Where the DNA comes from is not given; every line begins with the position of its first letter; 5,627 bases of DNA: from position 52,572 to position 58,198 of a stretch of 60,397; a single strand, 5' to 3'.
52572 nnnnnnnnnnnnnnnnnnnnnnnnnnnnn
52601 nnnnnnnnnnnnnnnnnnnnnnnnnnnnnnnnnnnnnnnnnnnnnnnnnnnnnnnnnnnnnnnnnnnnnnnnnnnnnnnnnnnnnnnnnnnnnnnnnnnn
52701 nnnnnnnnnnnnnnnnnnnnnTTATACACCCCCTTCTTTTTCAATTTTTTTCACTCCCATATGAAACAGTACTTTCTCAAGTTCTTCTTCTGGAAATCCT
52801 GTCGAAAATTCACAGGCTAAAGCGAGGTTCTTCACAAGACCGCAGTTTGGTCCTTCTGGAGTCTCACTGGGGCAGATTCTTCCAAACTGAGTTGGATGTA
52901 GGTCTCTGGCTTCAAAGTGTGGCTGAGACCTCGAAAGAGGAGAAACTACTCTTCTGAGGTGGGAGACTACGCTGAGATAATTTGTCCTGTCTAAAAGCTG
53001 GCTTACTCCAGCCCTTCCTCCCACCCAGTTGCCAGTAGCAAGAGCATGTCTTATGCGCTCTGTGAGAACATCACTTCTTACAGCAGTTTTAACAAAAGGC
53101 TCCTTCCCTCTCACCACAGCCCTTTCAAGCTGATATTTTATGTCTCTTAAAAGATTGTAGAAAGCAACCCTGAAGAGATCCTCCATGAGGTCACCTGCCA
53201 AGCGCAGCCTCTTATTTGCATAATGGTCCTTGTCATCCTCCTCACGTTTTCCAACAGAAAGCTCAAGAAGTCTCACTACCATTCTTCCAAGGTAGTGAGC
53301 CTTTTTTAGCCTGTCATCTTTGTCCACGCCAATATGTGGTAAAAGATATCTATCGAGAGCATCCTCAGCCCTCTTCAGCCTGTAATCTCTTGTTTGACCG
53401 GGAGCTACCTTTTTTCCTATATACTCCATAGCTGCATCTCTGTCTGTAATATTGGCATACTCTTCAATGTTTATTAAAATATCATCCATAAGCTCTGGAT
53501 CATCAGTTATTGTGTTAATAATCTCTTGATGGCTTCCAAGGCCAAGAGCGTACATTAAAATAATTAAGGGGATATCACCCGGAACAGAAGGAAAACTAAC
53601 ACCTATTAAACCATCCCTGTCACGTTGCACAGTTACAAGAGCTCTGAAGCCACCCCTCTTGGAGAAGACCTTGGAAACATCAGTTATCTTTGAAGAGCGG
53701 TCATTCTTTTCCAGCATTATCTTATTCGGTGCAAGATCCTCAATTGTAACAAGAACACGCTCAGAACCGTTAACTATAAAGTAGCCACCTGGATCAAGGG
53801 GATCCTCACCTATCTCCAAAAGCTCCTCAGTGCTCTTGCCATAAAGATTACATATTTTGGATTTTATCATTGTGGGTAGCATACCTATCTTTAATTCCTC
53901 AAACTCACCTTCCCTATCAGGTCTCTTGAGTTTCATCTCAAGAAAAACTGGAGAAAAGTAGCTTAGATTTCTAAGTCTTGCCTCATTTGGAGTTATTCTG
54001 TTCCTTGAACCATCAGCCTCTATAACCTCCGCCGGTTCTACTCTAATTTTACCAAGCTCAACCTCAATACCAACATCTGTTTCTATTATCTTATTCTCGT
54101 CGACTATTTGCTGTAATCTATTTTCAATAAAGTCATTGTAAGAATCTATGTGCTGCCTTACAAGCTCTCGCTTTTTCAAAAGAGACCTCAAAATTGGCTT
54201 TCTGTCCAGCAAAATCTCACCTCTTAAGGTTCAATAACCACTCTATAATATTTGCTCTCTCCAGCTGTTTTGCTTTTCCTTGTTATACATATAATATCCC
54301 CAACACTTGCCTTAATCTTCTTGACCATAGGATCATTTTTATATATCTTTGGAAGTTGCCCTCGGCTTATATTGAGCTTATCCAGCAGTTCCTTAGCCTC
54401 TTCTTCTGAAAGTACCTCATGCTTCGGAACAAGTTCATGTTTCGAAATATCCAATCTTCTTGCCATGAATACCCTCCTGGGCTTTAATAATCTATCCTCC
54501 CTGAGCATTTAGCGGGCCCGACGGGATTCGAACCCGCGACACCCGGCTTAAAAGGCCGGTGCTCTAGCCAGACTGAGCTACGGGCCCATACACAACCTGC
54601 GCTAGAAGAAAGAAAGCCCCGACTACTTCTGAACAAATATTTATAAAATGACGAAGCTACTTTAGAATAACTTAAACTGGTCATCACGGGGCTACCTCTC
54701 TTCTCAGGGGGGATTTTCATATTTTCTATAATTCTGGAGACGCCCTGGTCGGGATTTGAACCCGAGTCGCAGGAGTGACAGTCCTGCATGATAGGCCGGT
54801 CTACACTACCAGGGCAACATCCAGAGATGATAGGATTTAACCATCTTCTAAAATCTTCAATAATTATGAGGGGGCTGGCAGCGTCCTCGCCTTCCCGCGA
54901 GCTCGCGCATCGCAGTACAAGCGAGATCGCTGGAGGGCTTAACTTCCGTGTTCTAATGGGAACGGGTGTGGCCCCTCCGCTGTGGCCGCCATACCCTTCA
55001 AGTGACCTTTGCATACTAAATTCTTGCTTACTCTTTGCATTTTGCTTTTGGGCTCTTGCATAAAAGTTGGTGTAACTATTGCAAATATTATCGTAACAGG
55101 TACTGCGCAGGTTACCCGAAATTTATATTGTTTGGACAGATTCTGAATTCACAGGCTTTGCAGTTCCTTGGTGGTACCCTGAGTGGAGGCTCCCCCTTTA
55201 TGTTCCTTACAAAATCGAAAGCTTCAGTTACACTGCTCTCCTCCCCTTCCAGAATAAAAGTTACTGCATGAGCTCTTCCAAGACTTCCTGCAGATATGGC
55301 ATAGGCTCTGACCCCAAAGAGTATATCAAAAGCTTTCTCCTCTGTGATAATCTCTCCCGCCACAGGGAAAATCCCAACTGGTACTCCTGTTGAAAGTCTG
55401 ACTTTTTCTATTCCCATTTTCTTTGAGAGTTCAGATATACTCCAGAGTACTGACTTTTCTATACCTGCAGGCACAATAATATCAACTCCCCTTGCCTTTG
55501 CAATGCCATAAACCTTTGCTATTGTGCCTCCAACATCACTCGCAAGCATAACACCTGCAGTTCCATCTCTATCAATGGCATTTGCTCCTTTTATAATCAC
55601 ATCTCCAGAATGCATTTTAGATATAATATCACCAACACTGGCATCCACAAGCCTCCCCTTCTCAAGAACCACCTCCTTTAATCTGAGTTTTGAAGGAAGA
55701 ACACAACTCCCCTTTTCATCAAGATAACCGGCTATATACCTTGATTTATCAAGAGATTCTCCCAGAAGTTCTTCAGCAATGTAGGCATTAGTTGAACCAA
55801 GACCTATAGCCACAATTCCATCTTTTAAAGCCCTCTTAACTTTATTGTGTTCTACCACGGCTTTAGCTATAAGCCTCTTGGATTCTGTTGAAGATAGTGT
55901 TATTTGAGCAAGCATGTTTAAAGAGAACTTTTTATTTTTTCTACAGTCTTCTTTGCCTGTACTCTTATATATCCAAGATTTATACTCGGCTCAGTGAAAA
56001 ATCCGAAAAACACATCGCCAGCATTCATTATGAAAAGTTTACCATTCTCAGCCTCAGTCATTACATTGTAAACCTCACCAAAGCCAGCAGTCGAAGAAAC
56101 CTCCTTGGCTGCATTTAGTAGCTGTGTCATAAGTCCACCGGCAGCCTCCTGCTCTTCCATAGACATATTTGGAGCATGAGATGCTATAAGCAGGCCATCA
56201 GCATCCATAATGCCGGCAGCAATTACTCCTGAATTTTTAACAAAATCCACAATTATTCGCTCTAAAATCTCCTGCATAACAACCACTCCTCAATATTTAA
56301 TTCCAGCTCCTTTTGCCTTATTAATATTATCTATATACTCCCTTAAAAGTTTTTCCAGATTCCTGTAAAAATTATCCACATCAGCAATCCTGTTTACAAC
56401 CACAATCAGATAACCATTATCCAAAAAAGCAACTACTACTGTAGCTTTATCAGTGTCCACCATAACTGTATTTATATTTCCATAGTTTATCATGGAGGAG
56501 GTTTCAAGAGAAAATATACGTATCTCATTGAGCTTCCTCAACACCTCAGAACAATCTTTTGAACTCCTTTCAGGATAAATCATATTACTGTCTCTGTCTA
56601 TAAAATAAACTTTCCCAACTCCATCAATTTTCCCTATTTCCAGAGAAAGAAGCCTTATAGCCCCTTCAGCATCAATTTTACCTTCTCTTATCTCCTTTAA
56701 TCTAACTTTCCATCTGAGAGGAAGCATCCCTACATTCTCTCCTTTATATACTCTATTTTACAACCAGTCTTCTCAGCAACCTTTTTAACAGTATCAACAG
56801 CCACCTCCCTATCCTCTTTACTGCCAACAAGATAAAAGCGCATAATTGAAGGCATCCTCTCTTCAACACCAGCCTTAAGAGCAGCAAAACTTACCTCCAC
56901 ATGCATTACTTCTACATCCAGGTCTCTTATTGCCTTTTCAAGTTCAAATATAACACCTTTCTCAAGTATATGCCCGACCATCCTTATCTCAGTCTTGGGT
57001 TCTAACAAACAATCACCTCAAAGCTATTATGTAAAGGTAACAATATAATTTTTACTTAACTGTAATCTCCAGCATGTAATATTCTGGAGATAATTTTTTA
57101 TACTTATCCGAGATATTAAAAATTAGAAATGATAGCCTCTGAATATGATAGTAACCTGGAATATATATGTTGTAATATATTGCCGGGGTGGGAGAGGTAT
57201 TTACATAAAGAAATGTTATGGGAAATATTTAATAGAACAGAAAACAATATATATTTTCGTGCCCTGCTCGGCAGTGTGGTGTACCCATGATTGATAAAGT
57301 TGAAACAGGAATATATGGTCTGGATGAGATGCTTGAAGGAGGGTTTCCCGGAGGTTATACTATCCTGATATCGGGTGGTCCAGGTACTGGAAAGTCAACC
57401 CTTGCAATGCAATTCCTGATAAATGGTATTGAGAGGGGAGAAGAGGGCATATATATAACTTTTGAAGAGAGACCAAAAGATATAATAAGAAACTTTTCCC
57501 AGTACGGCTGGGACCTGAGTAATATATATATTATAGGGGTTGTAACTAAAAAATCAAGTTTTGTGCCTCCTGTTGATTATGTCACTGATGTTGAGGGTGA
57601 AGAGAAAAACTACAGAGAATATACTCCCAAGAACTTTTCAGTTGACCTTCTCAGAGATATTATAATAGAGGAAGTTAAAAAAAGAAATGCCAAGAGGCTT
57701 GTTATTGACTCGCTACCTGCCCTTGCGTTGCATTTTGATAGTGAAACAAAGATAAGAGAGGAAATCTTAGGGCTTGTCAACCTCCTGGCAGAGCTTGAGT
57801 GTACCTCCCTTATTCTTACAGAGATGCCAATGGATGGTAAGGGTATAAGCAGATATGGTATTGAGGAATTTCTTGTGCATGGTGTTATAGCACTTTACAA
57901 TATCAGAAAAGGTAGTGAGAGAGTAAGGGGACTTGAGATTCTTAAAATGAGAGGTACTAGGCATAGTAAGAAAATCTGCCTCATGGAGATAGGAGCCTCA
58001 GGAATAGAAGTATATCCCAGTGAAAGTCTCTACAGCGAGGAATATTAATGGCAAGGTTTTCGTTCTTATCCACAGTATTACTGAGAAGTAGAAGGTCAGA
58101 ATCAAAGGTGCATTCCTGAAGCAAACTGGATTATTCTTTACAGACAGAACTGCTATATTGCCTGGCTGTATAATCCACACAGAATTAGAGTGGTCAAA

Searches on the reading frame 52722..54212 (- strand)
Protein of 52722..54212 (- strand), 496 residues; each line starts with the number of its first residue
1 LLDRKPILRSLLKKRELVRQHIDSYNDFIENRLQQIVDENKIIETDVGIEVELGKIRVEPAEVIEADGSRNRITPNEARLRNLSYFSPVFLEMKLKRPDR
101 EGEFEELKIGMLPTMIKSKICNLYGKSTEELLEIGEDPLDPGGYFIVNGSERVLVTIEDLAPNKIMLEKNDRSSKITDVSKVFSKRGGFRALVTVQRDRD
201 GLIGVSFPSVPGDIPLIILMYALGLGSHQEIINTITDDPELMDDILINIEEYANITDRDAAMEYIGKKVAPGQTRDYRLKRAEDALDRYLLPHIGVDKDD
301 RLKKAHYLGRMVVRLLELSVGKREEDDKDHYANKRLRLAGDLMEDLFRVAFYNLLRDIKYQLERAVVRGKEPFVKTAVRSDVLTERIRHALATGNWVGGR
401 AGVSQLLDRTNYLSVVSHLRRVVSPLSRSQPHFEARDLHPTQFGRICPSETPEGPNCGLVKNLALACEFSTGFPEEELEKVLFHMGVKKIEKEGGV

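Call 76: search_protein_families(library=pfam, proteins=[window:52722-54212:-], max_evalue=0.0001)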
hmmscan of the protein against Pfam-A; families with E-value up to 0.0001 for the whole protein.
window:52722-54212:- (496 aa): 3 families
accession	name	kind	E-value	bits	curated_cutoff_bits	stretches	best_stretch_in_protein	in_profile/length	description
PF04563.20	RNA_pol_Rpb2_1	-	2.4e-53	181.2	28.2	1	16-384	1-202/203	RNA polymerase beta subunit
PF04561.19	RNA_pol_Rpb2_2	-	3.9e-36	124.9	21.7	1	162-337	2-190/190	RNA polymerase Rpb2, domain 2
PF04565.21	RNA_pol_Rpb2_3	-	5.8e-28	97.3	21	1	405-468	1-67/68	RNA polymerase Rpb2, domain 3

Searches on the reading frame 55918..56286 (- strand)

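Call 76: search_protein_families(library=pfam, proteins=[window:55918-56286:-], max_evalue=0.0001)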
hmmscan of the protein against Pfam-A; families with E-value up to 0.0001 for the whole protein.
window:55918-56286:- (122 aa): 2 families
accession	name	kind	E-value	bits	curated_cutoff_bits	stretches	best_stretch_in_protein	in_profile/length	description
PF03259.23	Robl_LC7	-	8.8e-13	48.3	23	1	10-92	4-85/91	Roadblock/LC7 domain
PF16672.11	LAMTOR5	-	9.2e-05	22.9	27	0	4-94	1-84/88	Ragulator complex protein LAMTOR5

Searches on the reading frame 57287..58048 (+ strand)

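Call 76: search_protein_families(library=pfam, proteins=[window:57287-58048:+], max_evalue=0.0001)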
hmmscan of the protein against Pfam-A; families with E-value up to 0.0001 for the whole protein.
window:57287-58048:+ (253 aa): 2 families
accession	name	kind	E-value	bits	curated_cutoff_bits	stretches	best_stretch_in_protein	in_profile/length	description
PF06745.19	ATPase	-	3e-67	226.8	26.6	1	5-246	1-230/231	KaiC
PF13481.12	AAA_25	-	4.9e-06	26.7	27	1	13-153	23-161/195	AAA domain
